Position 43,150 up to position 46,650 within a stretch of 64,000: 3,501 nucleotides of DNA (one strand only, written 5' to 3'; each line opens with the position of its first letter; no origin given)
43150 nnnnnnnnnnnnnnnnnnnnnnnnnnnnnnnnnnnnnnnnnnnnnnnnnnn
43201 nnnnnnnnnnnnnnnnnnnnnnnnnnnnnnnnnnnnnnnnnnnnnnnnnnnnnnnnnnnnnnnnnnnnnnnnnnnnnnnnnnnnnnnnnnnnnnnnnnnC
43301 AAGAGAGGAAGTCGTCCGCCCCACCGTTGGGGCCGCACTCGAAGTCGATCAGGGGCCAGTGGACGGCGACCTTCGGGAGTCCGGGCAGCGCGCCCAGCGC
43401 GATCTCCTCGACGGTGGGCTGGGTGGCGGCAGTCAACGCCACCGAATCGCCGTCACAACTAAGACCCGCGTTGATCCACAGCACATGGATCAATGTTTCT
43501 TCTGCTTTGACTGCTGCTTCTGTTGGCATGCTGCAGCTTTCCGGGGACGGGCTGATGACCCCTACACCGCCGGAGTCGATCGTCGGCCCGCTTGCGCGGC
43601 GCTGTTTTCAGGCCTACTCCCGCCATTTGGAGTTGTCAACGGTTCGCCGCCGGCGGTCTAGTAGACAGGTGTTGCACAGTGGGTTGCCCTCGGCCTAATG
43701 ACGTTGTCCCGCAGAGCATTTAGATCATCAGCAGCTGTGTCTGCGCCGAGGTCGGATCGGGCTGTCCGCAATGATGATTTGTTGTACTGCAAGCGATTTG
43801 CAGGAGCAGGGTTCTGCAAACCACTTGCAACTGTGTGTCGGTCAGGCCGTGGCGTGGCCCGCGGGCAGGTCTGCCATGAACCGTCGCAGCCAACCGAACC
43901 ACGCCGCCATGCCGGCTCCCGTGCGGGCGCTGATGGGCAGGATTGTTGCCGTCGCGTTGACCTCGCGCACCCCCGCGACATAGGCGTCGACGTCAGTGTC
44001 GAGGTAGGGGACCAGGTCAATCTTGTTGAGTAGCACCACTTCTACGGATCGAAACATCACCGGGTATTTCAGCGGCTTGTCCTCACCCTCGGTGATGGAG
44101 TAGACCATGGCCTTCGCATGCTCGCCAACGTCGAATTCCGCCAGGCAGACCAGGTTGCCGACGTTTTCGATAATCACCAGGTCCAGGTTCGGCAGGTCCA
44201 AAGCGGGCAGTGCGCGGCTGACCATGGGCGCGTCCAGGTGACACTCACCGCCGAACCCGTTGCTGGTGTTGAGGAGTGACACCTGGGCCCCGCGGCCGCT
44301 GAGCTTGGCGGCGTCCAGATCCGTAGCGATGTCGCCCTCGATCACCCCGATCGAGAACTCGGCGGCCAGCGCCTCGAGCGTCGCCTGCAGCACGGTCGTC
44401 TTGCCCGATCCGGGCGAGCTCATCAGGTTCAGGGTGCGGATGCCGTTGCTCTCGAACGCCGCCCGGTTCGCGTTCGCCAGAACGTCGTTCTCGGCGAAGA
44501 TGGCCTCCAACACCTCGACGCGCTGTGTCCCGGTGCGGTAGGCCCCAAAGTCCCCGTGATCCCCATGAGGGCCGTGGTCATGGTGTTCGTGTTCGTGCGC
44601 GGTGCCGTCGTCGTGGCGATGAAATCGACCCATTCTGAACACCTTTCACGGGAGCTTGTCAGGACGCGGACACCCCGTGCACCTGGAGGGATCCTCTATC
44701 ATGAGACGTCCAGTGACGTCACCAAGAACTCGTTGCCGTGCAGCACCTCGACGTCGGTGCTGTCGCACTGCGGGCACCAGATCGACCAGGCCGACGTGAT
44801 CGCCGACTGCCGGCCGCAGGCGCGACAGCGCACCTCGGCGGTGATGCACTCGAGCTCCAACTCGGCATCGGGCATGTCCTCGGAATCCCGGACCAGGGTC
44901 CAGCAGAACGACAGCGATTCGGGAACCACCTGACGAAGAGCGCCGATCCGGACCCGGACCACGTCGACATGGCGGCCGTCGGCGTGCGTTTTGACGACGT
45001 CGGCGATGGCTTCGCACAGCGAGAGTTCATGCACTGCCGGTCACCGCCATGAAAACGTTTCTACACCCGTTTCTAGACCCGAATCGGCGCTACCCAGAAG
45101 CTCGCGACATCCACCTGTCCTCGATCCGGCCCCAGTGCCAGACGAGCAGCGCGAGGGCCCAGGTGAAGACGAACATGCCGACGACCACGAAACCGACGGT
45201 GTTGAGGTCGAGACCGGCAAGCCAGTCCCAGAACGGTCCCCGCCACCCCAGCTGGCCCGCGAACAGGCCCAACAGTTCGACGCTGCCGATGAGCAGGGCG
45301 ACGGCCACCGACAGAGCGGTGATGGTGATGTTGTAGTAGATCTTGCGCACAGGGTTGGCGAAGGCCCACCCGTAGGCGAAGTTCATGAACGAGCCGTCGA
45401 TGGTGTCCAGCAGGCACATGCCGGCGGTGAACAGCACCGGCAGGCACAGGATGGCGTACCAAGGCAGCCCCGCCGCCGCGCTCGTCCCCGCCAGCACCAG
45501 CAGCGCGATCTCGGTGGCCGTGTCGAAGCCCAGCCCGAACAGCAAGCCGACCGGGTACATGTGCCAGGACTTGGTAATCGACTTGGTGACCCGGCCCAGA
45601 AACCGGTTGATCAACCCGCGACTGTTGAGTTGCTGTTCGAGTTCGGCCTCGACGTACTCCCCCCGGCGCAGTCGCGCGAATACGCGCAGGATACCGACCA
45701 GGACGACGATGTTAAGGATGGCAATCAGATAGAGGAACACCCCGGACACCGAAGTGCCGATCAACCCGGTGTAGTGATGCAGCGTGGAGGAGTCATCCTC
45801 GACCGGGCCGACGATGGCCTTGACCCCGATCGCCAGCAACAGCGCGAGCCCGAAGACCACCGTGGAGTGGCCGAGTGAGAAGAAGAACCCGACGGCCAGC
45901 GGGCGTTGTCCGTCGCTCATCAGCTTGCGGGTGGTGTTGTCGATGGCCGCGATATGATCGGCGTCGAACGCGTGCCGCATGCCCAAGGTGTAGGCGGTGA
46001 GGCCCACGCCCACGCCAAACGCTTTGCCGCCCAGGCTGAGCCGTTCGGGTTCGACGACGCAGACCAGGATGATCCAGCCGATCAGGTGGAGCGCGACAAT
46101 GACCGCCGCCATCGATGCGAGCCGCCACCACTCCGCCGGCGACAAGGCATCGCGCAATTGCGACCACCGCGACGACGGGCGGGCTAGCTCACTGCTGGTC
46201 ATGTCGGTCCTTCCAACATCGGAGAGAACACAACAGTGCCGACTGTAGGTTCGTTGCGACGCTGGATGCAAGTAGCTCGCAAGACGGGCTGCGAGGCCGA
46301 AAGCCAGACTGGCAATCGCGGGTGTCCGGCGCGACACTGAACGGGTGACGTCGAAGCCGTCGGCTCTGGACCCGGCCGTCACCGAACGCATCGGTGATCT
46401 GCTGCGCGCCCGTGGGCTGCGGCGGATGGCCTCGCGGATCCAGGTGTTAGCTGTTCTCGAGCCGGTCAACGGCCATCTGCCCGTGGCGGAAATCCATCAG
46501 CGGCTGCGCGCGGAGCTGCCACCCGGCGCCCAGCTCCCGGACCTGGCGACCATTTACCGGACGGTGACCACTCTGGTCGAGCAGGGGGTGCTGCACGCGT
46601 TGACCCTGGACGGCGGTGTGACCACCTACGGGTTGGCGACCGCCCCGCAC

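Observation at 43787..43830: Two tandem TGCAA-N5-TTGCA inverted repeats (Nur-box-like) in the long gap upstream of the hydrogenase structural genes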

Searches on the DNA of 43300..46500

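Call 30: search_rna_families(source=window, start=43300, end=46500, threshold=evalue, max_evalue=1)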
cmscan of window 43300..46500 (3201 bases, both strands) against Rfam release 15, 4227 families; matches with E-value up to 1: 1.
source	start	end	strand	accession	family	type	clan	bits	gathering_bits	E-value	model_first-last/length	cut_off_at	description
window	43531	43603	-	RF02992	hya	Cis-reg;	-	81.7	56.8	1.5e-13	1-72/72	no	hya RNA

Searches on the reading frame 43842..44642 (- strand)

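Call 6: search_protein_families(library=pfam, proteins=[window:43842-44642:-])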
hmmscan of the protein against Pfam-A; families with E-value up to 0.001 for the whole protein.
window:43842-44642:- (266 aa): 1 family
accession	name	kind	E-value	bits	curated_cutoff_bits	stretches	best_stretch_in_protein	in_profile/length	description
PF02492.25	cobW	-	2.3e-16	60.3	20.7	1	72-235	4-179/180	CobW/HypB/UreG, nucleotide-binding domain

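Call 11: search_protein_families(library=ncbifam, proteins=[window:43842-44642:-])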
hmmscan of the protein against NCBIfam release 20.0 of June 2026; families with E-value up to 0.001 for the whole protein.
window:43842-44642:- (266 aa): 3 families
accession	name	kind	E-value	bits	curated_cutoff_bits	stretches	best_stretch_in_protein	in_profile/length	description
NF007775.0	PRK10463.1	equivalog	2.3e-71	240.5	385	1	15-254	51-286/290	hydrogenase nickel incorporation protein HypB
TIGR00073.1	hypB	equivalog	5.8e-71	238.4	121.2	1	41-255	3-213/217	hydrogenase nickel incorporation protein HypB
TIGR00101.1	ureG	equivalog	4e-09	36.6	204.2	1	76-255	9-194/199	urease accessory protein UreG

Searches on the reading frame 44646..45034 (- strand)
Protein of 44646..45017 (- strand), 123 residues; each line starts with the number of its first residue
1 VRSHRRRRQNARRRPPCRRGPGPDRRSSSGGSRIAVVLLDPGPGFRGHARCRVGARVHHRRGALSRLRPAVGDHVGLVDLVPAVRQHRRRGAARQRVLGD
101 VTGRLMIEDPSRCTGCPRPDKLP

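Call 6: search_protein_families(library=pfam, proteins=[window:44646-45017:-])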
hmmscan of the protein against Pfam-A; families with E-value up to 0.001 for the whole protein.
window:44646-45017:- (123 aa): 0 families

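Call 11: search_protein_families(library=ncbifam, proteins=[window:44646-45017:-])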
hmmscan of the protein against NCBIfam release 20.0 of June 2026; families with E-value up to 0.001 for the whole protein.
window:44646-45017:- (123 aa): 0 families

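Call 48: search_protein_families(library=pfam, proteins=[window:44646-45017:-], max_evalue=1)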
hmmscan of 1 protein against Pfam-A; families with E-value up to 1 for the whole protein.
window:44646-45017:- (123 aa): 0 families

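Call 49: search_protein_families(library=pfam, proteins=[window:44699-45034:-, window:44719-45030:-], max_evalue=0.01)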
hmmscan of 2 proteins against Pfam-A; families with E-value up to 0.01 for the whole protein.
window:44699-45034:- (111 aa): 2 families
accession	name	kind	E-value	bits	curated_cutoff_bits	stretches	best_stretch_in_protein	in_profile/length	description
PF01155.25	HypA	-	1.9e-29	102.4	28.9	1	1-109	1-111/112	Hydrogenase/urease nickel incorporation, metallochaperone, hypA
PF23451.1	Zn_ribbon_PaaD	-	0.0062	16.6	27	1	78-99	8-29/53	PaaD zinc beta ribbon domain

window:44719-45030:- (103 aa): 0 families

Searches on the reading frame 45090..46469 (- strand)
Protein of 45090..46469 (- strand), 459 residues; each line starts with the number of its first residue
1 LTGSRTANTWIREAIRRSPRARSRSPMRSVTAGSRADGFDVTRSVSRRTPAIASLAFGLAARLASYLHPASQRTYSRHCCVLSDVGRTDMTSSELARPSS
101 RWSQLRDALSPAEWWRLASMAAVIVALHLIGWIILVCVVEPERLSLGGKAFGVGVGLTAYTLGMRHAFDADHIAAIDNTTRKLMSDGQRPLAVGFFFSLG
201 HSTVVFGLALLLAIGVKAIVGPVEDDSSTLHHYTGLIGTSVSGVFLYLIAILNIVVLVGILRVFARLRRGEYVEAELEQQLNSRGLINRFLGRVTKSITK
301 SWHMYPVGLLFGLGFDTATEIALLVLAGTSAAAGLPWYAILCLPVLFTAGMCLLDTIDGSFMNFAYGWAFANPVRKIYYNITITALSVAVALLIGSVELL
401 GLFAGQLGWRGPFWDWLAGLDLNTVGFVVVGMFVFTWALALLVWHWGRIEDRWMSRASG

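Call 6: search_protein_families(library=pfam, proteins=[window:45090-46469:-])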
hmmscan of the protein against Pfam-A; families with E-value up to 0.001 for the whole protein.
window:45090-46469:- (459 aa): 1 family
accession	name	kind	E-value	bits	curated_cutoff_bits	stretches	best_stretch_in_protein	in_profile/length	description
PF03824.22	NicO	-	9.9e-105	350.4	27.7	1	154-442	3-286/287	High-affinity nickel-transport protein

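Call 11: search_protein_families(library=ncbifam, proteins=[window:45090-46202:-])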
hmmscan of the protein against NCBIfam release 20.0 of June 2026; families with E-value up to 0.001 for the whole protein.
window:45090-46202:- (370 aa): 2 families
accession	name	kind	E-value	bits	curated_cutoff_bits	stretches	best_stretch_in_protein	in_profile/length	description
NF052500.1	NicTportNicT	equivalog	6.6e-186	617.4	450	1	22-360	2-340/340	Nickel transporter NicT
TIGR00802.1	nico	subfamily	7.2e-127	422.6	333.05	1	67-348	1-281/281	HoxN/HupN/NixA family nickel/cobalt transporter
